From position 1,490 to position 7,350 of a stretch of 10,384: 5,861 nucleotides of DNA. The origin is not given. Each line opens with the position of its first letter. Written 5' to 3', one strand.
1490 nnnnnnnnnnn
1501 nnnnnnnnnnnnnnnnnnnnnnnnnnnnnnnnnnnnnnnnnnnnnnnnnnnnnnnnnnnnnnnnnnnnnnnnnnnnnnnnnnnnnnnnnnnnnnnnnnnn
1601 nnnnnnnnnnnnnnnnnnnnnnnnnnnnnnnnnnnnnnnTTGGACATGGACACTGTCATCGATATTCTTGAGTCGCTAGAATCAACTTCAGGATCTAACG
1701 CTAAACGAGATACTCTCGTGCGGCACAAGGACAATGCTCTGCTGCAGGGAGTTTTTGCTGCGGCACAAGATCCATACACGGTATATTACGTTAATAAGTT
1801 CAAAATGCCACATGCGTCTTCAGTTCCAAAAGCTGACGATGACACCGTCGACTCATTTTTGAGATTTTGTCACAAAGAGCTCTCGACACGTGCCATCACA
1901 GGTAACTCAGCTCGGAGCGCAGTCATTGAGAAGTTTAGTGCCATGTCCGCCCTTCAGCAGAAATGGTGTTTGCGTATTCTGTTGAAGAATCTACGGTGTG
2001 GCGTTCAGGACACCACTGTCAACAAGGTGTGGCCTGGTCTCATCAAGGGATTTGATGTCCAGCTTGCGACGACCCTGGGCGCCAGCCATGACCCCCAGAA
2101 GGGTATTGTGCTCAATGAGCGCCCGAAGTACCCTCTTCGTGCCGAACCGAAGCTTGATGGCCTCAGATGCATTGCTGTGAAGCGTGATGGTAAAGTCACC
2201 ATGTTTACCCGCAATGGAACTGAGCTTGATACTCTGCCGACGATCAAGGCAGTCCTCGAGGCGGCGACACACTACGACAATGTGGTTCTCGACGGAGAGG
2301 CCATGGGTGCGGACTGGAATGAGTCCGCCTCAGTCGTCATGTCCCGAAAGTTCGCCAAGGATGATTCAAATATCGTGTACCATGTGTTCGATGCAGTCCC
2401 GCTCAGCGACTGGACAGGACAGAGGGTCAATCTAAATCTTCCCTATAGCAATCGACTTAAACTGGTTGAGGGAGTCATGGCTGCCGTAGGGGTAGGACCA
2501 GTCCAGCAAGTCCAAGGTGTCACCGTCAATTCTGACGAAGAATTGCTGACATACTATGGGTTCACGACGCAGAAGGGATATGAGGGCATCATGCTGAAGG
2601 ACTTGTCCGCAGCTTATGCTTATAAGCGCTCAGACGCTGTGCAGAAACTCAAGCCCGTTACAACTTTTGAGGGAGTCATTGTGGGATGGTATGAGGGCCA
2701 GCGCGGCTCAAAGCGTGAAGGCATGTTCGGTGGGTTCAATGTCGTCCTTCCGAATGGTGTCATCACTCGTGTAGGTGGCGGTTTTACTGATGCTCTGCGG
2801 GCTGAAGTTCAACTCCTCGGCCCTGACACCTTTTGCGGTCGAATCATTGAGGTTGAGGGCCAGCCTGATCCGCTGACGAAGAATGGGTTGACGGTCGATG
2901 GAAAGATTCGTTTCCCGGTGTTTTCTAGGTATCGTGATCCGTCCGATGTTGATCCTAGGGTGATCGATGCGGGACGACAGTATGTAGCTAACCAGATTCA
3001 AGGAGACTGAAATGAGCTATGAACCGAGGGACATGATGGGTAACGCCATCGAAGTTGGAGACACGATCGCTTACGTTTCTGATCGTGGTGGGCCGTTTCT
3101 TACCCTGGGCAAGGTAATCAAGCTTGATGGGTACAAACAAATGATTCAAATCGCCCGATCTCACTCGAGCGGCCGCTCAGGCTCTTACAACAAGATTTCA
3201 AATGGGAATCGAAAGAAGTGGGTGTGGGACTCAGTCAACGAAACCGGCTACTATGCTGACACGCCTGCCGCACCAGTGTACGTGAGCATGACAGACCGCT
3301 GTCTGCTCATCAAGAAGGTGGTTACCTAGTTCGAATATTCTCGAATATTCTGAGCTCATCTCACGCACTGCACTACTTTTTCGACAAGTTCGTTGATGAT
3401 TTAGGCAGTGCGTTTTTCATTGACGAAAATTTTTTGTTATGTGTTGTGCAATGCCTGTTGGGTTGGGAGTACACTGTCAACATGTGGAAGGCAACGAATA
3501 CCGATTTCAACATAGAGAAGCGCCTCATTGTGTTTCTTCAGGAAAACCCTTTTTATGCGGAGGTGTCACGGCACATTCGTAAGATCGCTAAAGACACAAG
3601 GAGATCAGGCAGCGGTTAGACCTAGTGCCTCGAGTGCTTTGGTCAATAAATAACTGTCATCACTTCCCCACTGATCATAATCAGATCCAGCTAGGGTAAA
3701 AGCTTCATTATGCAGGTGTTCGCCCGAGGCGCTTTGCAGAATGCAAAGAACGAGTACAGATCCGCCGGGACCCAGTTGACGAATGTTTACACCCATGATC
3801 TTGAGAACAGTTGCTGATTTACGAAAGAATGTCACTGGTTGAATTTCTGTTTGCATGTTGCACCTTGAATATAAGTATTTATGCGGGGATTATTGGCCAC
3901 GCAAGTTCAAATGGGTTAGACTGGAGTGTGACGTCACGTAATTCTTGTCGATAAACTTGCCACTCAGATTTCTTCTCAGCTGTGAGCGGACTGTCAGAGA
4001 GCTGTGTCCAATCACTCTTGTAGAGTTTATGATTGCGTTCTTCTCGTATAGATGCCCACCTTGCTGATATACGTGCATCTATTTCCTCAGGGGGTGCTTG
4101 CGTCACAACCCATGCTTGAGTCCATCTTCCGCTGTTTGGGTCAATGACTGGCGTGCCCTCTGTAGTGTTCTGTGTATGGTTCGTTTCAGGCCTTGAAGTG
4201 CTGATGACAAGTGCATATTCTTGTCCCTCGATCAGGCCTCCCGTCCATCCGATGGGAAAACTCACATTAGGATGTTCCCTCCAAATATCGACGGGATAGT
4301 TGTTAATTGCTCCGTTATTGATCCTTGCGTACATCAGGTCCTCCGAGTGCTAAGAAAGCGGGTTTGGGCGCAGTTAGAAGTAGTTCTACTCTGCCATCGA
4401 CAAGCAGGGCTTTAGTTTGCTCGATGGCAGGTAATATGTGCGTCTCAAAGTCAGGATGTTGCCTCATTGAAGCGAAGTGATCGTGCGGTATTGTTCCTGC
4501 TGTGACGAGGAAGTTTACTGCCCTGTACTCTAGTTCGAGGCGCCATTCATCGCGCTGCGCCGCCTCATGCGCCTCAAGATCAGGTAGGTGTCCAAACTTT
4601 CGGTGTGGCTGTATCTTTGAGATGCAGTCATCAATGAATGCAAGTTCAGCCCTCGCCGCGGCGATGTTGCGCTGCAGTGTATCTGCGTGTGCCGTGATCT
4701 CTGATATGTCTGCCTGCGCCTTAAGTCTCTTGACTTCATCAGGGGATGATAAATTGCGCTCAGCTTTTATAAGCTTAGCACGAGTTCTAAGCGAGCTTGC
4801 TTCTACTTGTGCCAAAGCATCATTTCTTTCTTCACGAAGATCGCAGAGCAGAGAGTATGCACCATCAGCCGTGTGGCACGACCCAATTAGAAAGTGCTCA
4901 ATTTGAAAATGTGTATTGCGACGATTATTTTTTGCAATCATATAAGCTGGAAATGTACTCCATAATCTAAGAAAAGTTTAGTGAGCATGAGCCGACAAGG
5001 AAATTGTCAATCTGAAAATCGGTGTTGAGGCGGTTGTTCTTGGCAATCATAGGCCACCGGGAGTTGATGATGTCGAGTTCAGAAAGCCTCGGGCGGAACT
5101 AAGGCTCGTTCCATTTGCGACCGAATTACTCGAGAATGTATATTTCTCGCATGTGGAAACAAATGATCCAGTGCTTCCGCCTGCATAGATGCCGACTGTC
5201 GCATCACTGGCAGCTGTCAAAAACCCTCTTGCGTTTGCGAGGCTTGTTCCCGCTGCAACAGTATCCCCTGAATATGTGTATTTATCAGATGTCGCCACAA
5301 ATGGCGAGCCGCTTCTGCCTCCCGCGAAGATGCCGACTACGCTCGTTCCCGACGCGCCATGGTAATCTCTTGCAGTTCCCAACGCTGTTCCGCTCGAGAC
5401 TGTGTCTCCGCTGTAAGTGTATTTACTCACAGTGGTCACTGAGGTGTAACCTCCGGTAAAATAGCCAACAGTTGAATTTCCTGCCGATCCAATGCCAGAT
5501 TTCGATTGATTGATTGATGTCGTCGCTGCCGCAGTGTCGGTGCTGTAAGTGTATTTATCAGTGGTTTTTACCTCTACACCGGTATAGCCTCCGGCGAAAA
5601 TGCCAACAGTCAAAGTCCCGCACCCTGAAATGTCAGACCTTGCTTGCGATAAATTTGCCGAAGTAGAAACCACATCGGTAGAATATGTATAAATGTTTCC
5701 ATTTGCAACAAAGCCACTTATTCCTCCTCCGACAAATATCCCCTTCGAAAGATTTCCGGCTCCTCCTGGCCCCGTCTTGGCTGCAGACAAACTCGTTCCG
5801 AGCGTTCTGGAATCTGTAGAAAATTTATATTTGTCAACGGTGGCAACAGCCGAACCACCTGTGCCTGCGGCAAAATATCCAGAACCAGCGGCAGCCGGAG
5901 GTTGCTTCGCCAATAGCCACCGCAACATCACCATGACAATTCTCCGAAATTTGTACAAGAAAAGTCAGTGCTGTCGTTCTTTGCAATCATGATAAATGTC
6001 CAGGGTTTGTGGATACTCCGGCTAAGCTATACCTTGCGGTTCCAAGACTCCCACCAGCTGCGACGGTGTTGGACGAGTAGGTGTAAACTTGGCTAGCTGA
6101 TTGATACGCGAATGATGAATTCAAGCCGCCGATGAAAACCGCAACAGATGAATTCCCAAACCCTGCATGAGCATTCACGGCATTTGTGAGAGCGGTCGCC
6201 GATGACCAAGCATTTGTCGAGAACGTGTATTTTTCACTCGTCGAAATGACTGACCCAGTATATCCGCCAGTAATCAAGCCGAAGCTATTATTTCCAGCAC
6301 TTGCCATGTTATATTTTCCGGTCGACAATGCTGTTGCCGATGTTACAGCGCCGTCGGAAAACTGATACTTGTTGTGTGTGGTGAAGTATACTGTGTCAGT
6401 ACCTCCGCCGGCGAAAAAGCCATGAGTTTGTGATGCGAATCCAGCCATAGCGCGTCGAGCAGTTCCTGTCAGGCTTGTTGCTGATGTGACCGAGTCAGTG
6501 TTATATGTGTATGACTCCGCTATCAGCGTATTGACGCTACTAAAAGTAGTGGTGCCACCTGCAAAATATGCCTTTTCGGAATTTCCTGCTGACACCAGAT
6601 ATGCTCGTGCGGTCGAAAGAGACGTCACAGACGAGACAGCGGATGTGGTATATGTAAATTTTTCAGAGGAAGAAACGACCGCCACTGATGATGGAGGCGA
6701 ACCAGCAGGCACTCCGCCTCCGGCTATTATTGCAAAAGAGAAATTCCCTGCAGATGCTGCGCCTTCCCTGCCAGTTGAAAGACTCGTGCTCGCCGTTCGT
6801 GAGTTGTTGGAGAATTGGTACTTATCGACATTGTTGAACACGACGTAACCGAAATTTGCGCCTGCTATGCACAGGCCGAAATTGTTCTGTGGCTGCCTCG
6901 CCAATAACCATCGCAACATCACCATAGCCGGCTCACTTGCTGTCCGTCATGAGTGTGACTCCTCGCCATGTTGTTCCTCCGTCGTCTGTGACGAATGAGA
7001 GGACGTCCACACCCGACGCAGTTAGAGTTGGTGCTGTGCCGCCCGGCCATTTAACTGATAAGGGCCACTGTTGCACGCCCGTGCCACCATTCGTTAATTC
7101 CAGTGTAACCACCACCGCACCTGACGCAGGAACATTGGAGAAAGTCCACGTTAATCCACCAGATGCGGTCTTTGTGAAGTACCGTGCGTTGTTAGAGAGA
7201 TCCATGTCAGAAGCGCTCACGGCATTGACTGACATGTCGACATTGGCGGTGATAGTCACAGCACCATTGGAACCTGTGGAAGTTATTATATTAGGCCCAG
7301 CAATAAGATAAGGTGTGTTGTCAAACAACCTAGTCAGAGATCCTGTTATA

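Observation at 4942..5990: Each propeller gene is followed by a stub of the MIAKNN gene: footprints of cassette accretion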

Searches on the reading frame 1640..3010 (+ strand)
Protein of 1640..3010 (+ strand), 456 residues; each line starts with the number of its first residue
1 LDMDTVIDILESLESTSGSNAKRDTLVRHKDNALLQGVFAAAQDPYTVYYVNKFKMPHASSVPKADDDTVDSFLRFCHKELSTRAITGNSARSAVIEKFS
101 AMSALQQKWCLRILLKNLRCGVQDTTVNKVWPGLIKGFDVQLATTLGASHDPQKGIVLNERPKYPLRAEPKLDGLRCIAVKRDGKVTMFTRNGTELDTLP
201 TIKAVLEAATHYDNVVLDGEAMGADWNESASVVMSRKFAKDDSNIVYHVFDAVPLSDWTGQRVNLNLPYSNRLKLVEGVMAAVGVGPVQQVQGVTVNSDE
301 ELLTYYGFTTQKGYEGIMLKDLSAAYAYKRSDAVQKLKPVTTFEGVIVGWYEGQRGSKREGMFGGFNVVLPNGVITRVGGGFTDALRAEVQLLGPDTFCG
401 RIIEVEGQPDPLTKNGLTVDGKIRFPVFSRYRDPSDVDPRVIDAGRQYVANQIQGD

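Call 6: search_protein_families(library=pfam, proteins=[window:1640-3010:+], max_evalue=0.1)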
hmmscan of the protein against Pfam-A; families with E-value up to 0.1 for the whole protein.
window:1640-3010:+ (456 aa): 3 families
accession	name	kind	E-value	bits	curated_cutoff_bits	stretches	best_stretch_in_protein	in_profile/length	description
PF01068.26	DNA_ligase_A_M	-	2.2e-17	63.8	26.2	1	158-338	14-204/204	ATP dependent DNA ligase domain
PF14743.12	DNA_ligase_OB_2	-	2e-06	28.2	28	1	358-432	5-66/66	DNA ligase OB-like domain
PF04675.19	DNA_ligase_A_N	-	2e-05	25.3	24.6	1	92-131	133-173/174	DNA ligase N terminus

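Call 7: search_protein_families(library=phrogs, proteins=[window:1640-3010:+], max_evalue=0.01)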
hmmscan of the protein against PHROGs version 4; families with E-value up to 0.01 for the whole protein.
window:1640-3010:+ (456 aa): 2 families
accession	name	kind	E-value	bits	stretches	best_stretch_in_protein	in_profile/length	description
phrog_114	-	DNA, RNA and nucleotide metabolism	3.3e-105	354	1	1-438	86-504/634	ATP-dependent DNA ligase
phrog_30362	-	DNA, RNA and nucleotide metabolism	2.1e-11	45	1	301-436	3-138/144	DNA ligase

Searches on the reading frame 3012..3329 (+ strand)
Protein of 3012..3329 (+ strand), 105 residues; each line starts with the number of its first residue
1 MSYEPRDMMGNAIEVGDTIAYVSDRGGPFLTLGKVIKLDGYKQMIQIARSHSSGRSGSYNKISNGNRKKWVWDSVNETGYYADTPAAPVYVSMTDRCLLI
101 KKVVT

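Call 6: search_protein_families(library=pfam, proteins=[window:3012-3329:+], max_evalue=0.1)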
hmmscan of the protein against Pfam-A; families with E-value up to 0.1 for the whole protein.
window:3012-3329:+ (105 aa): 1 family
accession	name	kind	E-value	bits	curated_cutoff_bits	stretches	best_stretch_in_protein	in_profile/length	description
PF18129.7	SH3_12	-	0.057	13.8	26.2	1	13-47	3-38/69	Xrn1 SH3-like domain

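Call 7: search_protein_families(library=phrogs, proteins=[window:3012-3329:+], max_evalue=0.01)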
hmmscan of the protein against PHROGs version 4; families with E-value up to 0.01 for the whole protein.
window:3012-3329:+ (105 aa): 2 families
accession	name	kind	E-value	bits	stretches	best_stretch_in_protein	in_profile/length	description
phrog_2251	-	unknown function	1.6e-07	32.5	1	6-57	3-54/74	-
phrog_15775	-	unknown function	2.5e-07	31.6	1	6-64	2-56/73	-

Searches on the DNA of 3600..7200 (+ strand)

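Call 8: search_dna_similar(query=window:3600-7200:+, collection=phages, mode=distant, max_rows=30)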
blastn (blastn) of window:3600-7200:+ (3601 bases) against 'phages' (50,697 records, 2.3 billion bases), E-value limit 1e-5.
No match.
